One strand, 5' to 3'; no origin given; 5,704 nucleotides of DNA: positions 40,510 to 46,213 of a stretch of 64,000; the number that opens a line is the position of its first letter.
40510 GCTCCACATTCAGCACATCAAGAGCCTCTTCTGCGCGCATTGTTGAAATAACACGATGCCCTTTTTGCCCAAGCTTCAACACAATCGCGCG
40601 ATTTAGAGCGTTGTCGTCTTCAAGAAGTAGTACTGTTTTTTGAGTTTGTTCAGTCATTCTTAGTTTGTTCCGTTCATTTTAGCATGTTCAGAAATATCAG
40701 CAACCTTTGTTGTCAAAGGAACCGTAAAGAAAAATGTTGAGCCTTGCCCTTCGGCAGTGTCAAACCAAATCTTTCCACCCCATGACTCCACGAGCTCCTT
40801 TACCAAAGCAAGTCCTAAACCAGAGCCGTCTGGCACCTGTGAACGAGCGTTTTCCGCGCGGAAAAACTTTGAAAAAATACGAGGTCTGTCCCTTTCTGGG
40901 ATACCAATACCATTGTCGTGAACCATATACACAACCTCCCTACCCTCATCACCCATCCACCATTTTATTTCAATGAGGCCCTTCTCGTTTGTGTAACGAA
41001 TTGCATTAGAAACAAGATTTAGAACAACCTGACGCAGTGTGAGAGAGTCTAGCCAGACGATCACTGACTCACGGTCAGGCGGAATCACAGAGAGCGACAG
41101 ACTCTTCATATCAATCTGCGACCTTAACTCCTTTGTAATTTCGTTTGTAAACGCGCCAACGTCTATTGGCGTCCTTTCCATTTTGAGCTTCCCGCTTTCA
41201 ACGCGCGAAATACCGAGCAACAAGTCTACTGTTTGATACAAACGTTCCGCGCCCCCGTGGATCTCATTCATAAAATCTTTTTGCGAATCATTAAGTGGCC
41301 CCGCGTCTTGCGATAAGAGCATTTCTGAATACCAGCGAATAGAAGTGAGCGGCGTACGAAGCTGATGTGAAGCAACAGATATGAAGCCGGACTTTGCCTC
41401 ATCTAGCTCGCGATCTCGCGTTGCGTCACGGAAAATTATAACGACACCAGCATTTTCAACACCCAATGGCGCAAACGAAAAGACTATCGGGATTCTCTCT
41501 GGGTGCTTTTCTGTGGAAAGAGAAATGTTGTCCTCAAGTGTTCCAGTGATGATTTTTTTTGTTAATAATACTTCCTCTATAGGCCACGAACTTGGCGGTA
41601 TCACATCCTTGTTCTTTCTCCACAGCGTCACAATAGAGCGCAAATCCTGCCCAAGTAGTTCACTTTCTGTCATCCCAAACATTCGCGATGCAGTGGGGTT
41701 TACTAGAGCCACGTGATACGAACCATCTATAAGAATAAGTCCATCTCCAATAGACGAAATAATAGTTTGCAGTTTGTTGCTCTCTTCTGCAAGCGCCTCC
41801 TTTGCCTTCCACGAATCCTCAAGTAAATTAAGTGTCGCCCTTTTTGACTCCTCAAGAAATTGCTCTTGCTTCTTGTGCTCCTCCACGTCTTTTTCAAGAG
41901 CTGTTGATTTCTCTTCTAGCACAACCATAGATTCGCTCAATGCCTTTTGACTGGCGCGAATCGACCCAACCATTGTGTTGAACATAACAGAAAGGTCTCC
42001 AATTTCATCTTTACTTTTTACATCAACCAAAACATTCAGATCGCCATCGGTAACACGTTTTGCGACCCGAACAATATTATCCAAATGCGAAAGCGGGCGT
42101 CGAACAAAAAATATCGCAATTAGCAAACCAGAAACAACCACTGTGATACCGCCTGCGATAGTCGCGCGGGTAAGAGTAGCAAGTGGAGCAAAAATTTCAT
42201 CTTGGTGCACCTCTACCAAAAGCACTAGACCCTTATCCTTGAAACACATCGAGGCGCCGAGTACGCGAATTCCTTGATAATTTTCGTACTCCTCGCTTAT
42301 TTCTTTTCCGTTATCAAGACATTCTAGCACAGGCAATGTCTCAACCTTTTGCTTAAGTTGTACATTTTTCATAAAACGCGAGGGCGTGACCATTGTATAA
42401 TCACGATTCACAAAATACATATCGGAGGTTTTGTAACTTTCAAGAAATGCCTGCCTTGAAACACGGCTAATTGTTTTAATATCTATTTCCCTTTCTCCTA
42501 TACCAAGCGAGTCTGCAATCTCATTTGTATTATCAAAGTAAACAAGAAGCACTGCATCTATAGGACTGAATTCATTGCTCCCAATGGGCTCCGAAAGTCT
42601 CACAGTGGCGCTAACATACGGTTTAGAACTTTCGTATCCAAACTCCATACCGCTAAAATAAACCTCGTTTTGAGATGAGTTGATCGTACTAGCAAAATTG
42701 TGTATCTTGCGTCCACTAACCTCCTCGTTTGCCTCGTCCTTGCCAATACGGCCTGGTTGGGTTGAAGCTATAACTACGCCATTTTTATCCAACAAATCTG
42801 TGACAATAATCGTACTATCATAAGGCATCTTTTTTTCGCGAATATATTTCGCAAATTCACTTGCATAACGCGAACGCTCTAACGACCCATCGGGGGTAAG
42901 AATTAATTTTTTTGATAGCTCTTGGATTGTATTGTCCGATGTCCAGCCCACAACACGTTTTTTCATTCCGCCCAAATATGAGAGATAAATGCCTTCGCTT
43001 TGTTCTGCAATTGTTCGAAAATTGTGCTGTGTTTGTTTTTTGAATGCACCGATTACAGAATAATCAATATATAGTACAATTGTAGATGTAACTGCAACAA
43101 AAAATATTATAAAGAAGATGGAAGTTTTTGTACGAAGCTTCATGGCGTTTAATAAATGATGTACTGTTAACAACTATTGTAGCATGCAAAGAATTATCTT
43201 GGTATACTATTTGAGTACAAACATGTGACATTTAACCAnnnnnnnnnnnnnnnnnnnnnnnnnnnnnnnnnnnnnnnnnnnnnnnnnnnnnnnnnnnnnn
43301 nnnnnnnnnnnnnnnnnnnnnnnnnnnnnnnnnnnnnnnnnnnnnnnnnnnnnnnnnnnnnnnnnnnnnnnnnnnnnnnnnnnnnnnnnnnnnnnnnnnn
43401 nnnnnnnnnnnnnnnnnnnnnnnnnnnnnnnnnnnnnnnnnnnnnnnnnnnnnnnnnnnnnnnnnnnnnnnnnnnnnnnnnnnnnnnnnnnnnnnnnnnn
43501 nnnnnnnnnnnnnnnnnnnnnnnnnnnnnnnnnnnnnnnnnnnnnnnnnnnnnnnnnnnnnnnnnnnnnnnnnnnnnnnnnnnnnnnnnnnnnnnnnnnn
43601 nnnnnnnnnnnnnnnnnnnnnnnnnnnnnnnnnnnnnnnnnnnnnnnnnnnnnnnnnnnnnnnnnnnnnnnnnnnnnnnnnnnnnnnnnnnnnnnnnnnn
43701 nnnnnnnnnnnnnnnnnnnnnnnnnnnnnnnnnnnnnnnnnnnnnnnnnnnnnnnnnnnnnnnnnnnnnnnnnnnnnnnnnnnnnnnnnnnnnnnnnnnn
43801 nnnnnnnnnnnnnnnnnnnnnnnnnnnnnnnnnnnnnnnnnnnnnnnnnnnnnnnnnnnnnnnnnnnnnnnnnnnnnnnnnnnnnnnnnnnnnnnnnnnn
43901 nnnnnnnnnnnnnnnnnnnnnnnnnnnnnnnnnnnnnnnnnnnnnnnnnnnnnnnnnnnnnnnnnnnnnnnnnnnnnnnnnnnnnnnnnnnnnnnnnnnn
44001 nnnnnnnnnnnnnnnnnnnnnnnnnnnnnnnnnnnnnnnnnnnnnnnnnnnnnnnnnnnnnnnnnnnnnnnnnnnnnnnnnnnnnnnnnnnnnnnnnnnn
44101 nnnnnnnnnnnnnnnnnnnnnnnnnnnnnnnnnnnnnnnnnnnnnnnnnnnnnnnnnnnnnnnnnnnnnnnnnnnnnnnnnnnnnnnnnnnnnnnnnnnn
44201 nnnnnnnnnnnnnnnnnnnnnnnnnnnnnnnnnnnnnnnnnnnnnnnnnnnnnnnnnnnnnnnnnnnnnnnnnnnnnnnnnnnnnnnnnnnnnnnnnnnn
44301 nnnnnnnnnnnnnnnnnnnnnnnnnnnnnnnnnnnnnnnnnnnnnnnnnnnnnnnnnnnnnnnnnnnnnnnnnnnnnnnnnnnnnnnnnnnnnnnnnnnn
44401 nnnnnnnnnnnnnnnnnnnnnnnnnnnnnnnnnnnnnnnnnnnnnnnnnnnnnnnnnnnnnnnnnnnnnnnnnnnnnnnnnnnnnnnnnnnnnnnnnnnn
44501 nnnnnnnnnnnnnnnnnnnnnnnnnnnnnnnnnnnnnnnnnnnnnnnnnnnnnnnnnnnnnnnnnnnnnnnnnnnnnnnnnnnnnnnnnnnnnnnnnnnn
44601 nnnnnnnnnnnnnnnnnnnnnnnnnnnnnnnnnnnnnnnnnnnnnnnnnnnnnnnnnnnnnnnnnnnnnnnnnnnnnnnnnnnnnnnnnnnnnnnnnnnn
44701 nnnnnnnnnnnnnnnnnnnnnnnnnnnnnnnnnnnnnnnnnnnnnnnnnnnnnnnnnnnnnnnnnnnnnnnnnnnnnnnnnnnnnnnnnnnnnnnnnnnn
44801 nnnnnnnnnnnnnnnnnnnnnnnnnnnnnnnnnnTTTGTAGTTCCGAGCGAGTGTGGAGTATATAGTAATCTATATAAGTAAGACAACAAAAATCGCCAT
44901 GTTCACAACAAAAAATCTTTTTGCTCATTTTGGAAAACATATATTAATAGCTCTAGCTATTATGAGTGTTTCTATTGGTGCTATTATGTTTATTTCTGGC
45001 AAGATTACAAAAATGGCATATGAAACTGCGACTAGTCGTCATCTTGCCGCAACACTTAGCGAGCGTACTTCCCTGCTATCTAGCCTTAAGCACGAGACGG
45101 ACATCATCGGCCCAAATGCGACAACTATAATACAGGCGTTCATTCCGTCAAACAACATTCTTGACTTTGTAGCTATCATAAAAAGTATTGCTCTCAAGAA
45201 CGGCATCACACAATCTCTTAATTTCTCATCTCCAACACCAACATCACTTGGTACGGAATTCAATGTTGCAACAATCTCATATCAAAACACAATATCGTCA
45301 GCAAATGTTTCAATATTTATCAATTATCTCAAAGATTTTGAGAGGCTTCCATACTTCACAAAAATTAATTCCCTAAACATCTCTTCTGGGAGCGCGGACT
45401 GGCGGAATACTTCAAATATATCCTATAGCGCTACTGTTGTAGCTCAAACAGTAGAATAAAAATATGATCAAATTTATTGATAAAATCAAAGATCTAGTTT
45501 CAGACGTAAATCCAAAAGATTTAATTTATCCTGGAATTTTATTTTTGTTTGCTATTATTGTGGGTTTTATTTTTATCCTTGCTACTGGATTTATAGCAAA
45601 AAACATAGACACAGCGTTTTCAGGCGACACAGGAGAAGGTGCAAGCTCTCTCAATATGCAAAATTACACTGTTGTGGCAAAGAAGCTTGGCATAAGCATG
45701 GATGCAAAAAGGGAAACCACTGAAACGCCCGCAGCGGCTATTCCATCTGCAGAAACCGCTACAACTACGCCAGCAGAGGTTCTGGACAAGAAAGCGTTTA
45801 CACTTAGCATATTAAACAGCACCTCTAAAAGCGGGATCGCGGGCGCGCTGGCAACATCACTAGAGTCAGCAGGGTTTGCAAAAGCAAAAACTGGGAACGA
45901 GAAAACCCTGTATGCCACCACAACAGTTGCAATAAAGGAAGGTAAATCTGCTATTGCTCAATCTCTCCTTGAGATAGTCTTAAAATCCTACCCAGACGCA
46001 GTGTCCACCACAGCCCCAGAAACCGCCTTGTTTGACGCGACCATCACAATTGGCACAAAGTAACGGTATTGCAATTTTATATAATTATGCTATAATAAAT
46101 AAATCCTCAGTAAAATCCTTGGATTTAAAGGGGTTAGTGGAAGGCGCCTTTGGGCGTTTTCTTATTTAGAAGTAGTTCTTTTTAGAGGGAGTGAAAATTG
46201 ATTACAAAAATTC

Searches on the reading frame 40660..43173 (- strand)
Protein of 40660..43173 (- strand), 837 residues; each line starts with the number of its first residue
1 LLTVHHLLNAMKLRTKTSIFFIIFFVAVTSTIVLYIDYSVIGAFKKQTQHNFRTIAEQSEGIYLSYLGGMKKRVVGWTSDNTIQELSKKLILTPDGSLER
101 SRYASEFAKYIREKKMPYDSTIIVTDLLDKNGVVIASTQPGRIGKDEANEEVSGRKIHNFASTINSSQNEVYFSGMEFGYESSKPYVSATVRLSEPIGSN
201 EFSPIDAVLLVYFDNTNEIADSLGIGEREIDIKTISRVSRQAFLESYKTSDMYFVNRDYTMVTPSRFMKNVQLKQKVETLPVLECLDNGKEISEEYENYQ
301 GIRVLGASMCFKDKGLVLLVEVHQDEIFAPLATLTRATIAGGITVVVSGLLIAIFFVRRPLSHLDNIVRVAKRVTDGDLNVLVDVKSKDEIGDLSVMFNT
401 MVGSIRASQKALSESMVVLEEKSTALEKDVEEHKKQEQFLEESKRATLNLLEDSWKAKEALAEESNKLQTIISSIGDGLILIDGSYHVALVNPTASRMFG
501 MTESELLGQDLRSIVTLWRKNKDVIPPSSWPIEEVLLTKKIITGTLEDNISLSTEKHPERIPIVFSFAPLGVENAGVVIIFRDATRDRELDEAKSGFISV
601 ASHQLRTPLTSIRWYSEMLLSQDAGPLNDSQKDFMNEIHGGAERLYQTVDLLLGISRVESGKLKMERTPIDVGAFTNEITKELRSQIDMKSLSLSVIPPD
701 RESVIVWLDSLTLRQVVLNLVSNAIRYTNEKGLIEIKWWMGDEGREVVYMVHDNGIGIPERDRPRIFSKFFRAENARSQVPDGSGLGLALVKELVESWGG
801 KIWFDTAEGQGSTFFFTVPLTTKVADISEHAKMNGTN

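Call 69: search_protein_families(library=pfam, proteins=[window:40660-43173:-], max_evalue=0.001)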
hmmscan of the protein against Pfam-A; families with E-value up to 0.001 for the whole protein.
window:40660-43173:- (837 aa): 8 families
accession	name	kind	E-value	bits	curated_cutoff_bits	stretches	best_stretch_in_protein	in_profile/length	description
PF02518.31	HATPase_c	-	1.5e-29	103.1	26.4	1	709-821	2-110/111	Histidine kinase-, DNA gyrase B-, and HSP90-like ATPase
PF00512.31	HisKA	-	1.8e-14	54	26.9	1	593-661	1-66/66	His Kinase A (phospho-acceptor) domain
PF00672.30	HAMP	-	1.3e-09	38.7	25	1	364-407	10-53/53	HAMP domain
PF13426.13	PAS_9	-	1.8e-07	31.8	27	1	477-585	2-102/103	PAS domain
PF00989.32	PAS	-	4.4e-06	27.1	22.6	1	467-511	2-46/113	PAS fold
PF13188.13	PAS_8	-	1.9e-05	24.8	21.8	1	466-521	1-57/65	PAS domain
PF08448.16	PAS_4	-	0.00023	21.8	23.1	1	474-588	3-109/110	PAS fold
PF13581.12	HATPase_c_2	-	0.0004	20.8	27.4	1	720-797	39-111/127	Histidine kinase-like ATPase domain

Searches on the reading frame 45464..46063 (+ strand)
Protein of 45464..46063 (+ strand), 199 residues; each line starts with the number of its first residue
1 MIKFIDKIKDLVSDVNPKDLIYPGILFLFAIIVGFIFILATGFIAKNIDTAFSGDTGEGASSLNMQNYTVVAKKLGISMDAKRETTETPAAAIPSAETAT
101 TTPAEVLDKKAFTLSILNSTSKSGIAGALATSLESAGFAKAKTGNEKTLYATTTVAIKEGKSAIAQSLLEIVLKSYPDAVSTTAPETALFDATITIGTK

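Call 69: search_protein_families(library=pfam, proteins=[window:45464-46063:+], max_evalue=0.001)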
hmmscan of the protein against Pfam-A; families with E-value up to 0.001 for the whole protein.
window:45464-46063:+ (199 aa): 1 family
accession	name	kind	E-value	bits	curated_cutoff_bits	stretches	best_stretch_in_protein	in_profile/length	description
PF13399.11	LytR_C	-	1.5e-08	35.9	22.2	1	113-198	3-84/86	LytR cell envelope-related transcriptional attenuator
